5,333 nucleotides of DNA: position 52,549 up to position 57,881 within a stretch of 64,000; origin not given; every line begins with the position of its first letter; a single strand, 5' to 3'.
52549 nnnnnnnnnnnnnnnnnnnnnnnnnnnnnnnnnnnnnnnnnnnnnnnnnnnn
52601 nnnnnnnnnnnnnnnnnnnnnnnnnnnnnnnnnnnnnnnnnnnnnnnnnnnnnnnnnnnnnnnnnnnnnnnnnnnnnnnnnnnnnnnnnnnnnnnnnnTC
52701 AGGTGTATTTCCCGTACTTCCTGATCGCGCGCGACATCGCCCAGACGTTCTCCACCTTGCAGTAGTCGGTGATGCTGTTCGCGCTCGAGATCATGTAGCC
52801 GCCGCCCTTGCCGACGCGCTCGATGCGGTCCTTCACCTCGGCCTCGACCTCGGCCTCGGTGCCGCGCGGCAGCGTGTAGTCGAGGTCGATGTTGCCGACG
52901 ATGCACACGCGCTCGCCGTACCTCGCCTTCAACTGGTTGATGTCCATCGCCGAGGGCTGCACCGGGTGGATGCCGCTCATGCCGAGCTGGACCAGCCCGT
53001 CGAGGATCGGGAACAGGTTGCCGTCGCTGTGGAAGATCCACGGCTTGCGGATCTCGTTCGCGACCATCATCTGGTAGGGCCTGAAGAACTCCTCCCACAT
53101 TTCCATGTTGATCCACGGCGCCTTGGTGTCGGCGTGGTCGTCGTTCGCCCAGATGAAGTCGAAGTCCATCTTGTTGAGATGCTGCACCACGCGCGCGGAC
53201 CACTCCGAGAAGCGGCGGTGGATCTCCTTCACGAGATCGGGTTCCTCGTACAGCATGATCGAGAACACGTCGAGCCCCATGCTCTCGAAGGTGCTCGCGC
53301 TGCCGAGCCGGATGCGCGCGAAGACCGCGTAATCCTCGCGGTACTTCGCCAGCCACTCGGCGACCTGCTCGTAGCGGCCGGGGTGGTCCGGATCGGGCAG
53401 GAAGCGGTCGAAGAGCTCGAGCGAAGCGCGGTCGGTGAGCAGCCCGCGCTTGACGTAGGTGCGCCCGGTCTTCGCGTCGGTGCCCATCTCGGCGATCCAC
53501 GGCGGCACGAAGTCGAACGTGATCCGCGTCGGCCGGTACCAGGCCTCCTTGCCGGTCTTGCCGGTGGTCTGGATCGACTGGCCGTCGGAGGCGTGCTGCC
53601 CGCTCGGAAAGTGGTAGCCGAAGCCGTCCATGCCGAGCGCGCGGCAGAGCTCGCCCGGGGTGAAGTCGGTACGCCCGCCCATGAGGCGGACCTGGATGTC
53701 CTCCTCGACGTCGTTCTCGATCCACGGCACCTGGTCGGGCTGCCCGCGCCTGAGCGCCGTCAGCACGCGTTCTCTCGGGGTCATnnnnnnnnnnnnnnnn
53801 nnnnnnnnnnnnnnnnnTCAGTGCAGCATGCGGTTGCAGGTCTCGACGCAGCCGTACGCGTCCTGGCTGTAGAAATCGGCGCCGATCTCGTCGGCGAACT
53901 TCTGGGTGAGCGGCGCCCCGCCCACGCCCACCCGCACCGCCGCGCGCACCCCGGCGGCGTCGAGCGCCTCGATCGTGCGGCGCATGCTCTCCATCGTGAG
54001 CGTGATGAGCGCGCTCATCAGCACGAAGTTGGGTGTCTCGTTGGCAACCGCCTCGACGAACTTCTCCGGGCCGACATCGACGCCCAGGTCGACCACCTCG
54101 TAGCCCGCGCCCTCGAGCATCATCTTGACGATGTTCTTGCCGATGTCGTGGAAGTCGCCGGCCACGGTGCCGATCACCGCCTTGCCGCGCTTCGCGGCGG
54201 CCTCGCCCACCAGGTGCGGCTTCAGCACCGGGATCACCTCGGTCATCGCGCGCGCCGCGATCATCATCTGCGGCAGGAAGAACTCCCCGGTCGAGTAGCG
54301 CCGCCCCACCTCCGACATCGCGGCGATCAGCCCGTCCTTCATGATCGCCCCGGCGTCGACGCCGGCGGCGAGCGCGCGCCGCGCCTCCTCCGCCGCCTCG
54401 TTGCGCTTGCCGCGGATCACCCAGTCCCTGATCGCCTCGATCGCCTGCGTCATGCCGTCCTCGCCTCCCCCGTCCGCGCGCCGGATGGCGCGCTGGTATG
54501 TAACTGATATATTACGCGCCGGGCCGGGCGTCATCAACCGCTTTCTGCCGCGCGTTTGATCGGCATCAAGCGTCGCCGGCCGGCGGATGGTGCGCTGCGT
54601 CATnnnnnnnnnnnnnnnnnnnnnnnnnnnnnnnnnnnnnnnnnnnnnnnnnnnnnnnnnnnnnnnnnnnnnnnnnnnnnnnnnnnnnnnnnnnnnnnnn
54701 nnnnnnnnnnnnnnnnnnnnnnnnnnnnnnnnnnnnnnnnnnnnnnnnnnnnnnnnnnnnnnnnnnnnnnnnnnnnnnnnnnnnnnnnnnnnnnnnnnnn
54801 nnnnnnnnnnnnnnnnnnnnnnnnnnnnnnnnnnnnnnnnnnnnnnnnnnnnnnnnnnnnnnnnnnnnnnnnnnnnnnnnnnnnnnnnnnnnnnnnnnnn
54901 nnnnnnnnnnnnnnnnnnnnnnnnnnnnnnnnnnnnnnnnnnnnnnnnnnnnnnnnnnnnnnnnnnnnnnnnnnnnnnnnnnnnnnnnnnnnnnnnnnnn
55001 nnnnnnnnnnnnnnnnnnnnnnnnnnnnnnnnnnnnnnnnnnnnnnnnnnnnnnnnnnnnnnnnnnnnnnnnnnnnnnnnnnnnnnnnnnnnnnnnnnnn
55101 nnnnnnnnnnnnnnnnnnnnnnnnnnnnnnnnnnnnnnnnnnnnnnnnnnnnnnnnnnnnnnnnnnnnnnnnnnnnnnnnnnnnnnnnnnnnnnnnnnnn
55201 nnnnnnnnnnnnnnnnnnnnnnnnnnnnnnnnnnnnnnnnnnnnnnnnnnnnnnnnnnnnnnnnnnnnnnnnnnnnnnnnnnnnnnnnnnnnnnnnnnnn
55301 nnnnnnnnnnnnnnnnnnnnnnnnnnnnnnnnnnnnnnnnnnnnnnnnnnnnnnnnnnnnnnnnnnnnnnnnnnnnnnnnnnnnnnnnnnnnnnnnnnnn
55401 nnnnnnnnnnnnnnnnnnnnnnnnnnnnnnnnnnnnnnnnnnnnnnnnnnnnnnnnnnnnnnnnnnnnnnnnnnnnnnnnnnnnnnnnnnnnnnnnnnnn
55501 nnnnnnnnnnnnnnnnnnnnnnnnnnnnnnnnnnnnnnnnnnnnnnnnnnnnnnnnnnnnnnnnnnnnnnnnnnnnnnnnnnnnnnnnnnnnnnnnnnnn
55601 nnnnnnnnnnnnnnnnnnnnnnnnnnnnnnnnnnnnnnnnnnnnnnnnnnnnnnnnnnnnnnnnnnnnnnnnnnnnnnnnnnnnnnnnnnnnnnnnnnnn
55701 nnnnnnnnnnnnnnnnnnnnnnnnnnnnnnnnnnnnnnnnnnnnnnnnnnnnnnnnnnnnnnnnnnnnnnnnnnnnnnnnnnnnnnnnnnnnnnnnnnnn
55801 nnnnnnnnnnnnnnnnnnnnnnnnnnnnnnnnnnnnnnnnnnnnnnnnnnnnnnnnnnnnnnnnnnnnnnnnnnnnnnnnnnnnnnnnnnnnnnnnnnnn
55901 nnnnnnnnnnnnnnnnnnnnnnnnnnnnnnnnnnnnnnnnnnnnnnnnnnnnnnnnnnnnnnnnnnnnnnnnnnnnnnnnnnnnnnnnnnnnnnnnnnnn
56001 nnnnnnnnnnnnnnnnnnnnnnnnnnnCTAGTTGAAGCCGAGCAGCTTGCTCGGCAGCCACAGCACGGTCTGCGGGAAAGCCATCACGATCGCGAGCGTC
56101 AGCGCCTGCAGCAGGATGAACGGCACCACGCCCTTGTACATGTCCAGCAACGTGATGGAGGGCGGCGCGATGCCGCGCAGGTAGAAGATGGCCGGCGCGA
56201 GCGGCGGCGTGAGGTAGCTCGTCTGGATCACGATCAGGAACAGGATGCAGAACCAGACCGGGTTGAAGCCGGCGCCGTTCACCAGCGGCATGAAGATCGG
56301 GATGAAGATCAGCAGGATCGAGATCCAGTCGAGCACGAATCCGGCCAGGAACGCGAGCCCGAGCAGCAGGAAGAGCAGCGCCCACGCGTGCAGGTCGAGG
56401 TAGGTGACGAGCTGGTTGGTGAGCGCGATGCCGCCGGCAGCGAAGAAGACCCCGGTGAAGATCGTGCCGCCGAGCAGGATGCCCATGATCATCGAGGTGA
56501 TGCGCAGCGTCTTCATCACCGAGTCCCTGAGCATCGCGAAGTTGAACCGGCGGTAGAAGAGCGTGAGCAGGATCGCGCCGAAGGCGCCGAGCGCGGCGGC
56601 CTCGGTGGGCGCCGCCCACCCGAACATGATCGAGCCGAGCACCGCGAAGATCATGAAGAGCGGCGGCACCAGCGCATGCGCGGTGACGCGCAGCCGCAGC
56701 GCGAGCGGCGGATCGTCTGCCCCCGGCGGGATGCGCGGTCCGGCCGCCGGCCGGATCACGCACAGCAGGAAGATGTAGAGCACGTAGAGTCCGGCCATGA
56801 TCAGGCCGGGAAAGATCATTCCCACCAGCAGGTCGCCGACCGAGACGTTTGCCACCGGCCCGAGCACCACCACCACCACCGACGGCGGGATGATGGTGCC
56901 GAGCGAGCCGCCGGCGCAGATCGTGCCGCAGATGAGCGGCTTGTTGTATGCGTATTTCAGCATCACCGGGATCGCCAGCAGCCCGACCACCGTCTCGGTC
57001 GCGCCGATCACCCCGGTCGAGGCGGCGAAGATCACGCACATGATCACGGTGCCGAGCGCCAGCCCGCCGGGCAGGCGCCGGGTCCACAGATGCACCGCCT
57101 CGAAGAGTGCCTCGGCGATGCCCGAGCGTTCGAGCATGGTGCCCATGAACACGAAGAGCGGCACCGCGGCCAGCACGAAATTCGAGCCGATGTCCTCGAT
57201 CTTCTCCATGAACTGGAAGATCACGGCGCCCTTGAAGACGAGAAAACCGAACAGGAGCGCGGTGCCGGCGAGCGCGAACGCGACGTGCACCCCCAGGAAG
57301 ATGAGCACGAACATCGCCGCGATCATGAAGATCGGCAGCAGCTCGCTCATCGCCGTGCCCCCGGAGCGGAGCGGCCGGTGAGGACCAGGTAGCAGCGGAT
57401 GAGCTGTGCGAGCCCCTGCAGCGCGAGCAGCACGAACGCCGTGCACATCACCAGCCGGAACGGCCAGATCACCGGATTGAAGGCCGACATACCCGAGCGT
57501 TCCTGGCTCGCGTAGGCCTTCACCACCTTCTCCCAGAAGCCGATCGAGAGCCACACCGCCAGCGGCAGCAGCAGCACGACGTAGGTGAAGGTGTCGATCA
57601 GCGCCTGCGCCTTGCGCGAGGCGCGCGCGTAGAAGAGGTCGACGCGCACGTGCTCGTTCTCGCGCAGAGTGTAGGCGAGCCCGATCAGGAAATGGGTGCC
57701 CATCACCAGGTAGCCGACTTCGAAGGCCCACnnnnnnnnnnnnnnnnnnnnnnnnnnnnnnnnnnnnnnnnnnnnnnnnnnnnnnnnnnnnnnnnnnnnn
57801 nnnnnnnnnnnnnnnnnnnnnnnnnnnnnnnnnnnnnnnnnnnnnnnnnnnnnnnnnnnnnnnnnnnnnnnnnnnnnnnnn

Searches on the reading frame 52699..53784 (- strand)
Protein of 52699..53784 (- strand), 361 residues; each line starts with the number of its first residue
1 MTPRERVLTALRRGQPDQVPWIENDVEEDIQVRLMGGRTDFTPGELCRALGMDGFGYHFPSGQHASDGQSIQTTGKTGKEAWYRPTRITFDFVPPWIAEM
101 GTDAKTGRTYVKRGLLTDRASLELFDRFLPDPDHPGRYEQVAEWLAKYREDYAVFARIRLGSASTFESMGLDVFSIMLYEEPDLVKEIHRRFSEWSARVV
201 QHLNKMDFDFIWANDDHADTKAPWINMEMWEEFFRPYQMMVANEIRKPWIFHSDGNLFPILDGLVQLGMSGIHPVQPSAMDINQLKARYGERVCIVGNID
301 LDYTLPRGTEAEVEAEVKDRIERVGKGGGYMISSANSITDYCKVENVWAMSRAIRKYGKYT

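Call 84: search_protein_families(library=pfam, proteins=[window:52699-53784:-], max_evalue=0.00001)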
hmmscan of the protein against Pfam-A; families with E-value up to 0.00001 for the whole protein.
window:52699-53784:- (361 aa): 1 family
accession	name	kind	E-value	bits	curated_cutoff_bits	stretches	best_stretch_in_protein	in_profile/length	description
PF01208.23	URO-D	-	5.3e-21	75.5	23.9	1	170-357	161-346/346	Uroporphyrinogen decarboxylase (URO-D)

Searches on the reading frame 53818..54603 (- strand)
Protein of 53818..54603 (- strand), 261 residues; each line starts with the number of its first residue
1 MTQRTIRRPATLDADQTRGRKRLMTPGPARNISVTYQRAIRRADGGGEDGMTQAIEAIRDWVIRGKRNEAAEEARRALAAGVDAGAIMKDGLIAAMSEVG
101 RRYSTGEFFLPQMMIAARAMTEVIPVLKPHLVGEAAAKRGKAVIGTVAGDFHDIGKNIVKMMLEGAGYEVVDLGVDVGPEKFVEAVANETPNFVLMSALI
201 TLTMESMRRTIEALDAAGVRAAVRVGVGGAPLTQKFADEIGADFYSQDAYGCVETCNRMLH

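Call 84: search_protein_families(library=pfam, proteins=[window:53818-54603:-], max_evalue=0.00001)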
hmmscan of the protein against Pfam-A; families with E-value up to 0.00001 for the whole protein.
window:53818-54603:- (261 aa): 2 families
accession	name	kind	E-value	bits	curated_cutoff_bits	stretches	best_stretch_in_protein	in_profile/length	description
PF02310.24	B12-binding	-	9e-26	90.5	32.1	1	140-244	1-107/121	B12 binding domain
PF02607.22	B12-binding_2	-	8.8e-18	64.7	23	1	55-128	2-74/74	B12 binding domain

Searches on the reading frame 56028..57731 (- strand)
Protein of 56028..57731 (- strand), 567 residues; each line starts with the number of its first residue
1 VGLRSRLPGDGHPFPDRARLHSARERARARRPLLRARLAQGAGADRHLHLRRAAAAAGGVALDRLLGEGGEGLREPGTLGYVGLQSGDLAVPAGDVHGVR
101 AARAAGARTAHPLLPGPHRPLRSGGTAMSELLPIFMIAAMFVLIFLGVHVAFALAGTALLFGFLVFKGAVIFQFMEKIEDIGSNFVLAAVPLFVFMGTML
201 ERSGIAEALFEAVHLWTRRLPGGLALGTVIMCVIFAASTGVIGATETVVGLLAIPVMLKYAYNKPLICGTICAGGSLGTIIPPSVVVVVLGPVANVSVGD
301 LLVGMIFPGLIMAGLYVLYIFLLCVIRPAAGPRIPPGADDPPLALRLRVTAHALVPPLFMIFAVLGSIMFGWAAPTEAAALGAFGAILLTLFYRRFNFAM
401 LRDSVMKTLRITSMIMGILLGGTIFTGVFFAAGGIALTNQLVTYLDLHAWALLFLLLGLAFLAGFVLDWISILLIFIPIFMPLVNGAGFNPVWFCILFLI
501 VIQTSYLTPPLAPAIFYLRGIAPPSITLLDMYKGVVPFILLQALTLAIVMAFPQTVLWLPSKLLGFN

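Call 84: search_protein_families(library=pfam, proteins=[window:56028-57731:-], max_evalue=0.00001)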
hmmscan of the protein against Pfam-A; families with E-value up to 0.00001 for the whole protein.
window:56028-57731:- (567 aa): 1 family
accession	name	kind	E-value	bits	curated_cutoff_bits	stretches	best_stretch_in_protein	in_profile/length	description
PF06808.19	DctM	-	3.5e-65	220.9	23.8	1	138-554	2-412/413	Tripartite ATP-independent periplasmic transporter, DctM component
